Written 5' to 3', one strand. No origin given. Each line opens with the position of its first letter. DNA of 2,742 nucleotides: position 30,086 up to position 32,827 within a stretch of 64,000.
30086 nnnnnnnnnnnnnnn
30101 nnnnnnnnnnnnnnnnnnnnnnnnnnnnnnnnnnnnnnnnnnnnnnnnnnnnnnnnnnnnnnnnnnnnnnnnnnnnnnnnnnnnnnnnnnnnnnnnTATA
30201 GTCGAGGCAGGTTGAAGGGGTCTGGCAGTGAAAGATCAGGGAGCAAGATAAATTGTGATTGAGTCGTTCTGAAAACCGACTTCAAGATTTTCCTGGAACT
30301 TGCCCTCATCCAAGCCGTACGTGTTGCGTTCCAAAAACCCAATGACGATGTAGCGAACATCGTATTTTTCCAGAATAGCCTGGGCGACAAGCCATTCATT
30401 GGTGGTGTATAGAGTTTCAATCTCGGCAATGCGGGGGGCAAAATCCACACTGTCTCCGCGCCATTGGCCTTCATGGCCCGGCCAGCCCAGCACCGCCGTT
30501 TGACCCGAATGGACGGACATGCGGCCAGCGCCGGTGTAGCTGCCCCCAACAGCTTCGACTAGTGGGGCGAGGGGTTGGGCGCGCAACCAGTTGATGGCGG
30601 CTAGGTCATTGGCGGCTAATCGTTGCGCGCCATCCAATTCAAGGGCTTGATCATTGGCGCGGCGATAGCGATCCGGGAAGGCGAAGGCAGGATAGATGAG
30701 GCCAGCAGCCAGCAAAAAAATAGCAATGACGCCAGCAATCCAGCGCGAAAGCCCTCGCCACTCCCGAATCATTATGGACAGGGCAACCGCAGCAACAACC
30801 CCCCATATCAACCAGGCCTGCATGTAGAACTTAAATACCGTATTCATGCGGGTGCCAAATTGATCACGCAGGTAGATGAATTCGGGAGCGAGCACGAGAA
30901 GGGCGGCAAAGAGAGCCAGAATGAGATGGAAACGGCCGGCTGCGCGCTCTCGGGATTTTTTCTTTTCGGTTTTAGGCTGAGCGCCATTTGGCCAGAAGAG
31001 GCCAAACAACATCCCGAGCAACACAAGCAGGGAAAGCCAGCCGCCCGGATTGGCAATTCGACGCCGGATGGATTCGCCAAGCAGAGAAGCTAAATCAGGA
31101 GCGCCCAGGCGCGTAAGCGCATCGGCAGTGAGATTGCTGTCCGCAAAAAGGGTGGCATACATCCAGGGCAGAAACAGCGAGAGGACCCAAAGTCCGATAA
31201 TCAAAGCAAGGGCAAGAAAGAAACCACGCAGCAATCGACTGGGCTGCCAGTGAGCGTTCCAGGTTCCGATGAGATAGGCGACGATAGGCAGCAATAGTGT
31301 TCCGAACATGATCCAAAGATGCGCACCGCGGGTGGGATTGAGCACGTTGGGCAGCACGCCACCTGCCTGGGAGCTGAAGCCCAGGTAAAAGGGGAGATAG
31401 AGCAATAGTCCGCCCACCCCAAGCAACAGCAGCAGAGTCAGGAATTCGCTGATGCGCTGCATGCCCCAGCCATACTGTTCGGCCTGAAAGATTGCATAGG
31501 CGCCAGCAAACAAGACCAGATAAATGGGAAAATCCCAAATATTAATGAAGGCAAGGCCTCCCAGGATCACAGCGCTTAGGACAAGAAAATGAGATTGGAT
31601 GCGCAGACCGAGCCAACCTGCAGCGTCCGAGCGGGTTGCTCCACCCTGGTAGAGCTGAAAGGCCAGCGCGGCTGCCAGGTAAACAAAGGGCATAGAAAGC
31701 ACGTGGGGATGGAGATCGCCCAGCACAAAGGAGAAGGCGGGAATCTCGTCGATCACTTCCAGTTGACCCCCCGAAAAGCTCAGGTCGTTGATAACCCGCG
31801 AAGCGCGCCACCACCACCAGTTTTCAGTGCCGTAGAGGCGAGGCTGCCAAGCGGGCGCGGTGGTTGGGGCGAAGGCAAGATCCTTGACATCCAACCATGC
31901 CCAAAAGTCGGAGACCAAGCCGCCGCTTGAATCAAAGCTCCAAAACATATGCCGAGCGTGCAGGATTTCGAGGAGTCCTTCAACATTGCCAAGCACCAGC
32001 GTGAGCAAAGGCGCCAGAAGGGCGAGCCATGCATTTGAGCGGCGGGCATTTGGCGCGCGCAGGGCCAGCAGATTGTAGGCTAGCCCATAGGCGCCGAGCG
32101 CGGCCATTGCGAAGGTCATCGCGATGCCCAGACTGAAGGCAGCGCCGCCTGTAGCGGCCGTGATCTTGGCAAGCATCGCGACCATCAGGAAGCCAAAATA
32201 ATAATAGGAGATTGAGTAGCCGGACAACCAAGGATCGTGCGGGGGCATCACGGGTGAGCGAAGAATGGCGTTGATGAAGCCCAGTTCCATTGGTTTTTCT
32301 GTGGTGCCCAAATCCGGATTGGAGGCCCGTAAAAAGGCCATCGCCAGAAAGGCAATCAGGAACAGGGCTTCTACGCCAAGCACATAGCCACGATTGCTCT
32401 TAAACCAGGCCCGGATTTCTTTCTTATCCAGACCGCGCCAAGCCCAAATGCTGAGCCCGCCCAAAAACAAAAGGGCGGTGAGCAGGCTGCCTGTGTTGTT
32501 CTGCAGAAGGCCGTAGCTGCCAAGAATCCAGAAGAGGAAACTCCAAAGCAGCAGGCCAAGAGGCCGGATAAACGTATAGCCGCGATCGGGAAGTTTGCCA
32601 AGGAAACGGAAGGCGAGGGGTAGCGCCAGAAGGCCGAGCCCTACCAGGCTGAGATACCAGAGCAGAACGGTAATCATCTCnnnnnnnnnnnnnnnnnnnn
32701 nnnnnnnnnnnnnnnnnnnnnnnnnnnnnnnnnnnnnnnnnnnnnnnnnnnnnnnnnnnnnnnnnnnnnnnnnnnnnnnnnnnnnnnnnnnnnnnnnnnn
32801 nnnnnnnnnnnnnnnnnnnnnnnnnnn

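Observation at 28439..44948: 16.5-kb envelope-glycan-like cluster ending in four consecutive giant GT-C/YYY membrane proteins of unknown function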

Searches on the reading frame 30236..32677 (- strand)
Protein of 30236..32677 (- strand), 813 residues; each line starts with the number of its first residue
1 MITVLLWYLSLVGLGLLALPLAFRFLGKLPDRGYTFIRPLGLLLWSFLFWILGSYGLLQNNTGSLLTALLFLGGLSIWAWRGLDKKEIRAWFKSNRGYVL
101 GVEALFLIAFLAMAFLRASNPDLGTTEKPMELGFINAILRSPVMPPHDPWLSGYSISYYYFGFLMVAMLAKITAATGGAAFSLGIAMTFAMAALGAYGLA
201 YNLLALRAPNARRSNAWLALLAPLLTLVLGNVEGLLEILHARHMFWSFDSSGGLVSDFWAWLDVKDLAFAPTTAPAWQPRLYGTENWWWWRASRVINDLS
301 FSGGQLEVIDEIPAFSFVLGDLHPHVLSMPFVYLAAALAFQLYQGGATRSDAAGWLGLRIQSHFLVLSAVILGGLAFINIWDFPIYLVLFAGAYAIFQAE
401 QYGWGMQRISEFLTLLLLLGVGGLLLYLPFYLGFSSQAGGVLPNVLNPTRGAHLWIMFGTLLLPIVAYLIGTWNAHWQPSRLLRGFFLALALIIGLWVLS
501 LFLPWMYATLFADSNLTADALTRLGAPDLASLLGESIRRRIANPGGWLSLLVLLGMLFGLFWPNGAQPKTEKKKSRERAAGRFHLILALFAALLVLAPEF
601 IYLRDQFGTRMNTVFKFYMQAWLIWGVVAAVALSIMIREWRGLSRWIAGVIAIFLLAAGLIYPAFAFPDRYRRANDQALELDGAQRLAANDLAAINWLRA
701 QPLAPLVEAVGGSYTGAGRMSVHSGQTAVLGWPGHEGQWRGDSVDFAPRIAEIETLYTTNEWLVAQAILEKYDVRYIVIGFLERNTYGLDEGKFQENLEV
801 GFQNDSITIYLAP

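Call 3: search_protein_families(library=pfam, proteins=[window:30236-32677:-], max_evalue=0.01)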
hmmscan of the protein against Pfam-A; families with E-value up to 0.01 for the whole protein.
window:30236-32677:- (813 aa): 1 family
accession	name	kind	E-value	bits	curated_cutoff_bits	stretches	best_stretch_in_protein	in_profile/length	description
PF10060.15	DUF2298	-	1.1e-112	377.9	27.8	1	44-625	1-488/488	Uncharacterized membrane protein (DUF2298)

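Call 6: search_protein_families(library=ncbifam, proteins=[window:30236-32677:-], max_evalue=0.01)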
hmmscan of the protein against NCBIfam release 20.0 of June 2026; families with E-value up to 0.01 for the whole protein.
window:30236-32677:- (813 aa): 1 family
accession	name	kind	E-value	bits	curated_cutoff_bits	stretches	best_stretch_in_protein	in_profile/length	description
TIGR03662.1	Chlor_Arch_YYY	subfamily_domain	1.8e-146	489.7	300.25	1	2-810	3-724/727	chlor_Arch_YYY domain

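Call 13: find_homologous_proteins(query=window:30236-32677:-, max_evalue=0.00001)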
Query window:30236-32677:- (813 aa): 6533 proteins with E <= 0.00001 among 8000 candidates; the best 120 are listed.
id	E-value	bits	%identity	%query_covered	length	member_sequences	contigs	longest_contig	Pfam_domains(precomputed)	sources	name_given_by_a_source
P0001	0.0e+0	1815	100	100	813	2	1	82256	PF10060.16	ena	-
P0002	0.0e+0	1100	62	100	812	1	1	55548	PF10060.16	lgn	-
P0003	0.0e+0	1076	60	100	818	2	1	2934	PF10060.16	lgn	-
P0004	0.0e+0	1059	59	100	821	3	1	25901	PF10060.16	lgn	-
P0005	0.0e+0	1042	57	100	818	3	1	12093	PF10060.16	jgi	jgi:YYY domain-containing protein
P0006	0.0e+0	1041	59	100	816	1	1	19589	PF10060.16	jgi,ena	-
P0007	0.0e+0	1028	59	100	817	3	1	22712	PF10060.16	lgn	-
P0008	0.0e+0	1022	57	99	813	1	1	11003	PF10060.16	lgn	-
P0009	0.0e+0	1013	58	98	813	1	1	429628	PF10060.16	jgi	jgi:YYY domain-containing protein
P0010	1.1e-297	1008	55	100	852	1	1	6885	PF10060.16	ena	-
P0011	6.9e-296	1002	57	99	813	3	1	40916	PF10060.16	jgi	jgi:YYY domain-containing protein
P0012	1.1e-294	998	57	100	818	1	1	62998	PF10060.16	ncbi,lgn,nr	ncbi:MAG: DUF2298 domain-containing protein [Chloroflexi bacterium]|nr:DUF2298 domain-containing pro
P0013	1.5e-292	991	56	98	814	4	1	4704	PF10060.16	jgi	jgi:YYY domain-containing protein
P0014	8.2e-291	985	58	100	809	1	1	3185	PF10060.16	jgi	jgi:YYY domain-containing protein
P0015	1.7e-289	981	57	100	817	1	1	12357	PF10060.16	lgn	-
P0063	2.1e-263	895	51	100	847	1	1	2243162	PF10060.16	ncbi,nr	ncbi:MAG: hypothetical protein KIT08_07710 [Anaerolineales bacterium]|nr:MAG: hypothetical protein K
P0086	5.3e-233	794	47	100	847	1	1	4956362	PF10060.16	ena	-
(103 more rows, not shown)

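Call 14: find_encoding_contigs(protein=P0002, flank=10000, max_places=1)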
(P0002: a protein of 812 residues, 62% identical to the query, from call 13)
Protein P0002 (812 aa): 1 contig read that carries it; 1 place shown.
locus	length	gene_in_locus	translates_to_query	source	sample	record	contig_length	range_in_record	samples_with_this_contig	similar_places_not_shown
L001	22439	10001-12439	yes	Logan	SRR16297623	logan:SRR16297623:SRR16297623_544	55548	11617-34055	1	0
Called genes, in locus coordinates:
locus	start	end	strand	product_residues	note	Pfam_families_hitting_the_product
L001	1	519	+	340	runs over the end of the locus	PF01073:3Beta_HSD, PF01370:Epimerase, PF02719:Polysacc_synt_2, PF04321:RmlD_sub_bind, PF07993:NAD_binding_4, PF16363:GDP_Man_Dehyd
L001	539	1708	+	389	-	PF20706:GT4-conflict (faint), PF13439:Glyco_transf_4, PF13579:Glyco_trans_4_4, PF00534:Glycos_transf_1, PF13692:Glyco_trans_1_4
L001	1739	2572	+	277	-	PF13489:Methyltransf_23, PF13847:Methyltransf_31, PF08241:Methyltransf_11, PF08242:Methyltransf_12, PF13649:Methyltransf_25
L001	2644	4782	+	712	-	PF13231:PMT_2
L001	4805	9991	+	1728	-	PF02366:PMT, PF13231:PMT_2 (weak), PF10060:DUF2298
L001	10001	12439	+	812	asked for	PF10060:DUF2298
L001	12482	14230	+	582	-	-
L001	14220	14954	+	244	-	PF13189:Cytidylate_kin2 (weak), PF02224:Cytidylate_kin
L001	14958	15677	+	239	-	PF01553:Acyltransferase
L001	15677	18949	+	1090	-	PF02743:dCache_1, PF00672:HAMP, PF08448:PAS_4, PF00512:HisKA, PF02518:HATPase_c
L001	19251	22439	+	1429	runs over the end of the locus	PF04997:RNA_pol_Rpb1_1, PF01551:Peptidase_M23 (faint), PF00623:RNA_pol_Rpb1_2, PF04983:RNA_pol_Rpb1_3, PF05000:RNA_pol_Rpb1_4 (weak), PF04998:RNA_pol_Rpb1_5, PF21668:RPOC_hybrid (weak), PF25984:BSH_YknX (faint)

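Call 15: find_encoding_contigs(protein=P0063, flank=10000, max_places=1)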
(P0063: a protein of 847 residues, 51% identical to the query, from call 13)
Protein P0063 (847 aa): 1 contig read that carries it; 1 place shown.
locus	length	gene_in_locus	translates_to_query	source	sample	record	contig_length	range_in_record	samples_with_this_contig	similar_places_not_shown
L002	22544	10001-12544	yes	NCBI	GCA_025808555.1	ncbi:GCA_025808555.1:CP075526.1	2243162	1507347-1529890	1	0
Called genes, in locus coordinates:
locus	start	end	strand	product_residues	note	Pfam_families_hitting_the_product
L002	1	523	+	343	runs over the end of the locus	PF00106:adh_short (faint), PF01073:3Beta_HSD, PF01370:Epimerase, PF02719:Polysacc_synt_2, PF04321:RmlD_sub_bind (weak), PF07993:NAD_binding_4, PF08659:KR (weak), PF16363:GDP_Man_Dehyd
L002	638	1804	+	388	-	PF20706:GT4-conflict (faint), PF13439:Glyco_transf_4, PF13579:Glyco_trans_4_4, PF00534:Glycos_transf_1, PF13692:Glyco_trans_1_4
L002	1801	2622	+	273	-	PF13489:Methyltransf_23, PF08241:Methyltransf_11, PF08242:Methyltransf_12 (weak), PF13649:Methyltransf_25 (weak), PF13847:Methyltransf_31 (weak)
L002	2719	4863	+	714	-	PF13231:PMT_2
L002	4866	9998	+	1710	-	PF13231:PMT_2, PF10060:DUF2298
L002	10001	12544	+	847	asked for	PF10060:DUF2298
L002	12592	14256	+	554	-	-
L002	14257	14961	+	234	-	PF02224:Cytidylate_kin, PF13189:Cytidylate_kin2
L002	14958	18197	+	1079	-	PF02743:dCache_1, PF08448:PAS_4 (faint), PF00672:HAMP, PF00989:PAS (weak), PF00512:HisKA (weak), PF02518:HATPase_c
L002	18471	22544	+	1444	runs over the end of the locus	PF04997:RNA_pol_Rpb1_1, PF00623:RNA_pol_Rpb1_2, PF04983:RNA_pol_Rpb1_3, PF05000:RNA_pol_Rpb1_4, PF04998:RNA_pol_Rpb1_5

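Call 16: find_encoding_contigs(protein=P0086, flank=10000, max_places=1)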
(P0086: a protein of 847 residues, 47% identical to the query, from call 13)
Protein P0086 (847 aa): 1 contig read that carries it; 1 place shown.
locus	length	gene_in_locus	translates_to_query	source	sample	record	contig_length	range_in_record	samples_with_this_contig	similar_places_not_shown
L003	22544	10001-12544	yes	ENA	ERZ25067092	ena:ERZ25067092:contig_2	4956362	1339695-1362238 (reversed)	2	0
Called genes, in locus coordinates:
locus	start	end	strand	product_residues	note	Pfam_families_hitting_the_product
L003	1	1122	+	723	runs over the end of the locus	PF13231:PMT_2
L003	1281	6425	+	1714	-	PF13231:PMT_2, PF10060:DUF2298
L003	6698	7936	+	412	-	PF01548:DEDD_Tnp_IS110, PF02371:Transposase_20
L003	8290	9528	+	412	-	PF01548:DEDD_Tnp_IS110, PF02371:Transposase_20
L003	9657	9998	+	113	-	PF01909:NTP_transf_2 (weak)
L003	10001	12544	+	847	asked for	PF10060:DUF2298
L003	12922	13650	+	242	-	-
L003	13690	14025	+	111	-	-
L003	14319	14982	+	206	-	-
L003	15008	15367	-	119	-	-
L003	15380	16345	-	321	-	-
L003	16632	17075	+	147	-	PF13546:DDE_5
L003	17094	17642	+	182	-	PF13384:HTH_23 (weak), PF13565:HTH_32 (weak)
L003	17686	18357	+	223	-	PF13358:DDE_3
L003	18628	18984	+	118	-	-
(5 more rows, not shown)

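Call 17: search_solved_structures(query=window:30236-32677:-, max_evalue=10)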
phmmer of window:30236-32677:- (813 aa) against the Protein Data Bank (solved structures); distinct sequences matched with E-value up to 10: 1.
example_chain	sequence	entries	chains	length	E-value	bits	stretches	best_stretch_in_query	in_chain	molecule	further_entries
6qbj_A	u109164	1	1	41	0.72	11.2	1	183-215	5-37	Envelope glycoprotein N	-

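Call 30: find_related_loci(query=A1, collection=genome_contigs, flank=10000)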
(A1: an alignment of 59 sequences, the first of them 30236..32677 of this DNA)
Query A1 (813 aa) in genome_contigs; peptide patterns used: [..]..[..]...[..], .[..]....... (x = any residue, [..] = any of these).
600 stretches matched a pattern (row limit reached: there are more); 526 encode a relative of the query (tblastn E <= 1e-3); the best 80 are kept; 80 distinct loci.
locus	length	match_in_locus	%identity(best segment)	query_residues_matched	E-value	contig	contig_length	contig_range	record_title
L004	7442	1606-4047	57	1-813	0e+0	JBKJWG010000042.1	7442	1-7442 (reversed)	MAG: Anaerolineales bacterium isolate swi_bin.130 k127_8752682, whole genome shotgun sequence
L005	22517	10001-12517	46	1-813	0e+0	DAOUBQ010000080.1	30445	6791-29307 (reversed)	MAG TPA_asm: Anaerolineales bacterium isolate H71_739 k91_614180, whole genome shotgun sequence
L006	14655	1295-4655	45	1-810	0e+0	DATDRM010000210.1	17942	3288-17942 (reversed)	MAG TPA_asm: Anaerolineales bacterium isolate SMAG_U7977 k141_2985726, whole genome shotgun sequence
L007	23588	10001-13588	44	1-813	0e+0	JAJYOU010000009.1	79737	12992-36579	MAG: Chloroflexi bacterium isolate DBS2-5.bin7 NODE_163_length_79737_cov_6.081485, whole genome shotgun sequence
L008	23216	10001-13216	43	1-810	0e+0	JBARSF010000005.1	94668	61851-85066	MAG: Anaerolineales bacterium isolate MFD12959_ilm_asm_bin54 k127_111047, whole genome shotgun sequence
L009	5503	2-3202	44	1-813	0e+0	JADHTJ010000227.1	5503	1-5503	MAG: Anaerolineales bacterium isolate BS150m-G17 BS-150m-C14537, whole genome shotgun sequence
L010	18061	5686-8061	46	1-813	0e+0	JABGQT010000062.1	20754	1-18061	MAG: Anaerolineae bacterium isolate co234_bin62 NODE_4836_length_20754_cov_18.126383, whole genome shotgun sequence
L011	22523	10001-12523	43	5-813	0e+0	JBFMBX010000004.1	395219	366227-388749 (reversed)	MAG: Chloroflexota bacterium isolate MAG175 MAG175_4, whole genome shotgun sequence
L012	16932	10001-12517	43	1-813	0e+0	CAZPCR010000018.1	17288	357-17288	MAG TPA_asm: uncultured Anaerolineaceae bacterium isolate binchicken_co50_402 genome assembly, contig: NODE_3708_length_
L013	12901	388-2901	45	1-813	0e+0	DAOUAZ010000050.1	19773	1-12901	MAG TPA_asm: Anaerolineales bacterium isolate H67_698 k125_10873, whole genome shotgun sequence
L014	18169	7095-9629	42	7-813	0e+0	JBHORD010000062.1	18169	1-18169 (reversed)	MAG: Anaerolineales bacterium isolate A0_6 coassembly_Bk141_226392, whole genome shotgun sequence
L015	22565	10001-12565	41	1-810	0e+0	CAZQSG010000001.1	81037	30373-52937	MAG TPA_asm: uncultured Anaerolineaceae bacterium isolate binchicken_co357_93 genome assembly, contig: NODE_22_length_81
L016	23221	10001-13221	55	1-813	0e+0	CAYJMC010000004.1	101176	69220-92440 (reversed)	MAG TPA_asm: uncultured Anaerolineaceae bacterium isolate ERP124720_co1_127 genome assembly, contig: NODE_278_length_101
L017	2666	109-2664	44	2-787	0e+0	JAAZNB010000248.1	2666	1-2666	MAG: Chloroflexota bacterium isolate AS27yjCOA_123 27519_AS27, whole genome shotgun sequence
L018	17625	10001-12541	42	3-813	0e+0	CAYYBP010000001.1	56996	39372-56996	MAG TPA_asm: uncultured Anaerolinea sp. isolate SRP192927_co7_192 genome assembly, contig: NODE_737_length_56996_cov_5.0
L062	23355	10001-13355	41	1-810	1e-159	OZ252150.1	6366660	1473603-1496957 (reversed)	MAG: Anaerolineales bacterium isolate ed016152-bc35-4daa-af1a-9bf7613e1c63 genome assembly, chromosome: 1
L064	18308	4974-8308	40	2-810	4e-152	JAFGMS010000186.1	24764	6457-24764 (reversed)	MAG: Anaerolineae bacterium isolate Zod_Metabat.487 k87_4068515, whole genome shotgun sequence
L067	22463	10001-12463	38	1-810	3e-147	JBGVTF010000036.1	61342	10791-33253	MAG: Anaerolineae bacterium isolate S_237_B7 k127_570334, whole genome shotgun sequence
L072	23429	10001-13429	38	1-810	1e-141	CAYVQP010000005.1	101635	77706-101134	MAG TPA_asm: uncultured Ardenticatenaceae bacterium isolate SRP173033_co3_129 genome assembly, contig: NODE_123_length_1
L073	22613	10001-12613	38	7-810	3e-141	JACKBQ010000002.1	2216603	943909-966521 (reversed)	MAG: Ardenticatenaceae bacterium isolate HK-STAS-CHLO-25 HK-STAS-CHLO-25_2, whole genome shotgun sequence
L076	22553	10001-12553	38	1-810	4e-140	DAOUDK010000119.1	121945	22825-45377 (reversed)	MAG TPA_asm: Anaerolineae bacterium isolate M42_99 k117_186321, whole genome shotgun sequence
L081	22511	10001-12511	37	14-812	5e-138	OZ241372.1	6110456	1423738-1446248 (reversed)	MAG: Anaerolineae bacterium isolate 91413526-a19b-453a-ba52-6be33c551559 genome assembly, chromosome: 1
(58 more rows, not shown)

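Call 34: predict_structure(alignment_id=A1)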
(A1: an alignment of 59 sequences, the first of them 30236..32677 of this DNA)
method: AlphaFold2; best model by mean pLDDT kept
length: 813 residues; sequences in the alignment: 59
mean_pLDDT: 90.9   pTM: 0.93
mean pLDDT of the five models: 90.9, 90.3, 90.2, 88.4, 87.0
residues with pLDDT >= 90: 597; 70-90: 170; 50-70: 39; < 50: 7
segments of 3 or more residues with pLDDT < 50: 570-576
pLDDT, mean of each block of 10 residues (from residue 1): 96 98 96 98 97 93 97 98 96 97 98 96 86 93 88 76 95 95 98 98 95 96 97 95 95 94 91 91 83 89 87 93 93 98 89 77 95 91 95 94 90 96 90 68 89 96 96 90 96 95 88 72 80 93 93 96 68 52 94 95 78 91 98 95 92 95 94 89 85 95 94 79 92 73 75 96 97 96 92 96 97 92
secondary structure, 60 per line:
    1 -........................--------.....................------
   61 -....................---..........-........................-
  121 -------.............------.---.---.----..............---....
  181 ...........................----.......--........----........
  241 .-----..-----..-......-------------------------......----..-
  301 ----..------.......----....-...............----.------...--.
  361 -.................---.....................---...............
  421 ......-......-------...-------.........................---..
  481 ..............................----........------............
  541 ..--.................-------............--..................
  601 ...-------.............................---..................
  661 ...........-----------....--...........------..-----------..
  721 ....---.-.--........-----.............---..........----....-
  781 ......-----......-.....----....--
elements in order (helices of 4 or more, strands of 3 or more residues): H2-25 H34-54 H62-81 H85-94 H96-119 H128-140 H160-173 H177-207 H212-218 H221-228 H233-241 H257-262 H288-293 H313-319 H324-327 H329-343 H362-378 H382-402 H406-426 H428-433 E441-443 H451-475 H479-510 H515-522 H529-542 H545-561 H569-580 H583-600 E601-603 H611-639 H643-671 H683-686 H689-699 H719-724 H733-740 H746-758 H762-771 E776-779 H781-786 H792-797 E799-803 E808-811
